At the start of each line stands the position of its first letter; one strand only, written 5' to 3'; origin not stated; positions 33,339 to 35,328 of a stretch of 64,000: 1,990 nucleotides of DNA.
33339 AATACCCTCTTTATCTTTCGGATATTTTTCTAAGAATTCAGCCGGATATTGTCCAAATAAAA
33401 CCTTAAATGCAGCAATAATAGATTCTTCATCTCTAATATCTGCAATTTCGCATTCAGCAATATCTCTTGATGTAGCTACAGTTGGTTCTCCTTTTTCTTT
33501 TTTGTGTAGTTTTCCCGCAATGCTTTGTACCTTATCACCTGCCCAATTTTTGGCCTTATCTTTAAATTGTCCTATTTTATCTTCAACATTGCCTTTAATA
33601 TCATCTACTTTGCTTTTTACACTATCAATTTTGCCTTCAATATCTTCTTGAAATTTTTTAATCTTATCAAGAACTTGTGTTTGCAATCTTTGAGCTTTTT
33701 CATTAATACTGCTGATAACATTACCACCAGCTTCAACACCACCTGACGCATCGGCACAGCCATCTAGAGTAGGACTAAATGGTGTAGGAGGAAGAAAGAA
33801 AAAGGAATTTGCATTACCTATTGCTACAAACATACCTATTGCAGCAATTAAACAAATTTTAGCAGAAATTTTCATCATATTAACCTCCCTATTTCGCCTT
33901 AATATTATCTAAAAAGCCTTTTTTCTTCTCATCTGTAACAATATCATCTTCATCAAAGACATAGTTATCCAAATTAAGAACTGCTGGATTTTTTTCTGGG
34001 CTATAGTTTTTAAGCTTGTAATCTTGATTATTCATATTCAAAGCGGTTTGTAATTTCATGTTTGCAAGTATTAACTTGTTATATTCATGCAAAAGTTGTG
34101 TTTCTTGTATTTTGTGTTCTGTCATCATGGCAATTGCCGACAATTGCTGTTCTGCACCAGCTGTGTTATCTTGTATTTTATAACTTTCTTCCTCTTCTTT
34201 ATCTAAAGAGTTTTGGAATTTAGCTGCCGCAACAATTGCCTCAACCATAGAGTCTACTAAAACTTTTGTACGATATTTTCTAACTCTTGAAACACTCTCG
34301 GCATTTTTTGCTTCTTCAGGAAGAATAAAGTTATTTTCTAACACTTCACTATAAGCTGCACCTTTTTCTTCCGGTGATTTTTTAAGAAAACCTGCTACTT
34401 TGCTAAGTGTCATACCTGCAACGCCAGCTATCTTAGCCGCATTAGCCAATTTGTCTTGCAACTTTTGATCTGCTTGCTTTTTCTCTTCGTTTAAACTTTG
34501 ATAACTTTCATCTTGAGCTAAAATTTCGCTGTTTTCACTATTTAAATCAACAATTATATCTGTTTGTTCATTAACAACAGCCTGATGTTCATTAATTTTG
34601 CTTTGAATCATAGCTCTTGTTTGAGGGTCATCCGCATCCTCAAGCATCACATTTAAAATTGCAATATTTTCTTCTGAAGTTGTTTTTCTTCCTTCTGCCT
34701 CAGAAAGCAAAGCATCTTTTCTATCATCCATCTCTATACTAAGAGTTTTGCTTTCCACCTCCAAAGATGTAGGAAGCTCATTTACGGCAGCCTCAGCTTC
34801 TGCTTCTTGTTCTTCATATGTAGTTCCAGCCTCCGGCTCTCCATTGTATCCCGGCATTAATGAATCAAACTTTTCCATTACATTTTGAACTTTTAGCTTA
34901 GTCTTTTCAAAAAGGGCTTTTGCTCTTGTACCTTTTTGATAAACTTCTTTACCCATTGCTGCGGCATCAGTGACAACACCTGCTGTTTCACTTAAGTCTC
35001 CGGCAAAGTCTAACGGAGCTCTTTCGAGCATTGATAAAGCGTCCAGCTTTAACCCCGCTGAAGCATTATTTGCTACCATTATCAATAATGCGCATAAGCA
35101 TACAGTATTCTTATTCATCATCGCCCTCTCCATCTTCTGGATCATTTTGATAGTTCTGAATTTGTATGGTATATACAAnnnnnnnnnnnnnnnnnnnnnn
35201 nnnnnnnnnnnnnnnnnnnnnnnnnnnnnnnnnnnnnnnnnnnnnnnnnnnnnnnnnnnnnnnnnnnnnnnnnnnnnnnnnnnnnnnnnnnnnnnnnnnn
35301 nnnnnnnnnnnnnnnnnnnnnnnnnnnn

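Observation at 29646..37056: Four secreted helical or coiled-coil proteins occupy the VirB5/VirB6 slot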

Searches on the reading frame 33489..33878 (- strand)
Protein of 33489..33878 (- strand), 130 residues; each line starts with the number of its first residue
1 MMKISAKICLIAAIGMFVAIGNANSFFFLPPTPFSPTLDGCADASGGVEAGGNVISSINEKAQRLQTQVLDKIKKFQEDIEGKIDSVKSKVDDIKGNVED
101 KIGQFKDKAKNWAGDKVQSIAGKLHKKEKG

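Call 39: search_protein_families(library=pfam, proteins=[window:33489-33878:-], max_evalue=10)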
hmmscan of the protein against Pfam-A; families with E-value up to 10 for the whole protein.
window:33489-33878:- (130 aa): 15 families
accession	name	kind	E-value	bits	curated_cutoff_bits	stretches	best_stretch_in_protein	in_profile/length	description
PF20400.3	BAR_4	-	0.00065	20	27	1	57-104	21-68/192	BAR-like domain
PF12732.12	YtxH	-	0.0027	18.6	37.5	2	65-110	26-71/71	YtxH-like protein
PF01442.23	Apolipoprotein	-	0.0029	17.8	90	1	58-117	86-145/190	Apolipoprotein A1/A4/E domain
PF06705.16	SF-assemblin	-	0.0035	17.2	30.6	1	53-118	63-128/247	SF-assemblin/beta giardin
PF06825.17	HSBP1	-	0.023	14.9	28.6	1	63-101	8-46/51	Heat shock factor binding protein 1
PF11727.13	ISG65-75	-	0.027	14.1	25.1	1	60-116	85-144/281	Invariant surface glycoprotein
PF04513.17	Baculo_PEP_C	-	0.029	14.9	38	1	58-111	32-85/140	Baculovirus polyhedron envelope protein, PEP, C terminus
PF19233.4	DUF5886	-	0.058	14.2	36.5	1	56-108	70-122/135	Family of unknown function (DUF5886)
PF07798.16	CCDC90-like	-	0.083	13.2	33.5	1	58-110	84-136/175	Coiled-coil domain-containing protein 90-like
PF10241.14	KxDL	-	0.093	13.5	27.2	1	61-127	13-81/86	Uncharacterized conserved protein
PF01484.22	Col_cuticle_N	-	0.12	13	23.5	0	89-111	23-45/50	Nematode cuticle collagen N-terminal domain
PF05531.17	NPV_P10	-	0.15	13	29.8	1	55-100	13-60/75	Nucleopolyhedrovirus P10 protein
PF06103.16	DUF948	-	0.3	11.7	37.2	1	57-95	37-78/89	Bacterial protein of unknown function (DUF948)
PF14013.11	MT0933_antitox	-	1.6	9.4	27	1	74-93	28-47/49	MT0933-like antitoxin protein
PF18928.5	DUF5677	-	2.2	8.8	27.1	1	68-127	72-134/166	Family of unknown function (DUF5677)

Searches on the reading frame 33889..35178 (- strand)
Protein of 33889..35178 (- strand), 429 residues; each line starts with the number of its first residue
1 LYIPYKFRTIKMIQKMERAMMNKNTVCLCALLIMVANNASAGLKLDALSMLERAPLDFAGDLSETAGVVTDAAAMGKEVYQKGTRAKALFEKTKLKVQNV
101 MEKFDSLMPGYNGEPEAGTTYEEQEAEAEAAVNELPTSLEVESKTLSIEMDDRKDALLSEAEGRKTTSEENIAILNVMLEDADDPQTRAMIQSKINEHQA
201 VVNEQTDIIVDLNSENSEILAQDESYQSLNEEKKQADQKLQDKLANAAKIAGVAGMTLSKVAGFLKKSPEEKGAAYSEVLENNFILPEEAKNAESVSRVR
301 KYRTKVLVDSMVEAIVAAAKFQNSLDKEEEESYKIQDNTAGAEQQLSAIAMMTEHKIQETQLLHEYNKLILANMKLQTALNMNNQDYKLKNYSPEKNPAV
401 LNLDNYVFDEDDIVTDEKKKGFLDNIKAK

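Call 4: search_protein_families(library=pfam, proteins=[window:33889-35178:-], max_evalue=0.1)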
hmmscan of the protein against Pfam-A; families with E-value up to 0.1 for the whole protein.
window:33889-35178:- (429 aa): 0 families

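Call 9: search_protein_families(library=ncbifam, proteins=[window:33889-35178:-], max_evalue=0.1)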
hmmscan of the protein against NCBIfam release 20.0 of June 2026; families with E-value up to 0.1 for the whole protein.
window:33889-35178:- (429 aa): 0 families

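Call 43: search_solved_structures(query=A4, max_evalue=1, show_alignments=0)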
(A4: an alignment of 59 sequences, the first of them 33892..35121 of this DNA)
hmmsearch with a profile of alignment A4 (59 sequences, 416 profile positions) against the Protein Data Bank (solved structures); distinct sequences matched with E-value up to 1: 101 (the best 60 are shown).
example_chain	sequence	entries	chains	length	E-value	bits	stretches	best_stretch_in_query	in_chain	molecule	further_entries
8qox_B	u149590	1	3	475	4.6e-06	29.2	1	103-218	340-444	Conserved membrane protein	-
5xg2_A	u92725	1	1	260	1.2e-05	27.8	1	115-234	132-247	Chromosome partition protein Smc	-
9rgy_A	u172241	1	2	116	0.00087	21.7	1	147-231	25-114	sc-apCC3-CW-0NTT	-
4uxv_A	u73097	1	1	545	0.0012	21.2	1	75-225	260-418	SEPTATION RING FORMATION REGULATOR EZRA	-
4lin_A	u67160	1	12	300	0.0021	20.4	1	132-246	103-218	Tail needle protein gp26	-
6pts_A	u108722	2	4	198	0.0034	19.7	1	53-193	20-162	Apolipoprotein A-I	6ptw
2msc_A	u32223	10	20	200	0.0035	19.7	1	54-193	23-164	Apolipoprotein A-I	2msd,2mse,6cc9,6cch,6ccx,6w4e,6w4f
9tlw_A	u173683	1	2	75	0.0057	19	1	155-202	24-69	Sc-apCC-2-MCL-1-4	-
5cws_C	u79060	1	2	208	0.0062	18.9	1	69-247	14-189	Nucleoporin NSP1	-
4v6m_A0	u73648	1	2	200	0.0068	18.7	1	54-194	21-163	Apolipoprotein A-I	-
1av1_A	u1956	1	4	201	0.0071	18.7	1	53-194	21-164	APOLIPOPROTEIN A-I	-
9tll_A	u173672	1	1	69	0.0074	18.6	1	177-232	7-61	Sc-apCC-2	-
3r2p_A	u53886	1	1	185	0.011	18.1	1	50-148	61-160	Apolipoprotein A-I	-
9r1o_A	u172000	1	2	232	0.013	17.8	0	156-230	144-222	sc-apCC-6-DPH-NR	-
9rgv_A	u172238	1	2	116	0.017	17.4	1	147-231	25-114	sc-apCC3-CW1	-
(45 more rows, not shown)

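Call 110: search_protein_families(library=pfam, alignment_id=A4, max_evalue=1)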
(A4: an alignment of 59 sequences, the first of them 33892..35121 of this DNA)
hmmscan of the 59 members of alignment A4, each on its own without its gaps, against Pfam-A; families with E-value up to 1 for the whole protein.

A. member 1, window:33892-35121:- (410 aa): 0 families

B. families by the number of members that match (of 59 scanned): 140 families (the first 25 are shown)
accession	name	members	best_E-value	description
PF06103.16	DUF948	6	0.025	Bacterial protein of unknown function (DUF948)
PF03793.24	PASTA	4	0.053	PASTA domain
PF04513.17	Baculo_PEP_C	3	0.00013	Baculovirus polyhedron envelope protein, PEP, C terminus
PF23991.1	DUF7310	3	0.0043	Coiled-coil region of unknown function (DUF7310)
PF07028.16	DUF1319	3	0.11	Protein of unknown function (DUF1319)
PF10506.14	USHBP1_PDZ-bd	2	2.4e-05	Harmonin-binding protein USHBP1, PDZ-binding domain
PF01442.23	Apolipoprotein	2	0.00083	Apolipoprotein A1/A4/E domain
PF19962.4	EAD9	2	0.0019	Effector-associated domain 9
PF12329.13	TMF_DNA_bd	2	0.0093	TATA element modulatory factor 1 DNA binding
PF24599.1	DUF7621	2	0.012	Family of unknown function (DUF7621)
PF19615.4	DUF6120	2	0.031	Family of unknown function (DUF6120)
PF05531.17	NPV_P10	2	0.078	Nucleopolyhedrovirus P10 protein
PF04504.20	GeBP-like_DBD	2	0.08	Glabrous-enhancer-binding protein-like family, DBD domain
PF08663.15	HalX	2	0.1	HalX domain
PF09769.14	ApoO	2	0.12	Apolipoprotein O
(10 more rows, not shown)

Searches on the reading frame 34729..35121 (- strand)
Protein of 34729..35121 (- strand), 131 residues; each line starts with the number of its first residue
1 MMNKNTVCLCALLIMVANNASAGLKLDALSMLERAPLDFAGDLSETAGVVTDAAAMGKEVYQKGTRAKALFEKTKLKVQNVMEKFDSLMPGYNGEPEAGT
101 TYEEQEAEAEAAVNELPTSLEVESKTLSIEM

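Call 39: search_protein_families(library=pfam, proteins=[window:34729-35121:-], max_evalue=10)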
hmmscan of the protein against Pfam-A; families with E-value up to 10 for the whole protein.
window:34729-35121:- (131 aa): 2 families
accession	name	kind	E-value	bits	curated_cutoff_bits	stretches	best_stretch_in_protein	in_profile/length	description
PF22556.1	DAM-like-phage2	-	0.1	12.8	27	1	9-85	76-149/181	Phage DNA Adenine Methylase-like domain 2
PF24132.1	DUF7399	-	0.14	13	27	1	55-128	53-118/134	Family of unknown function (DUF7399)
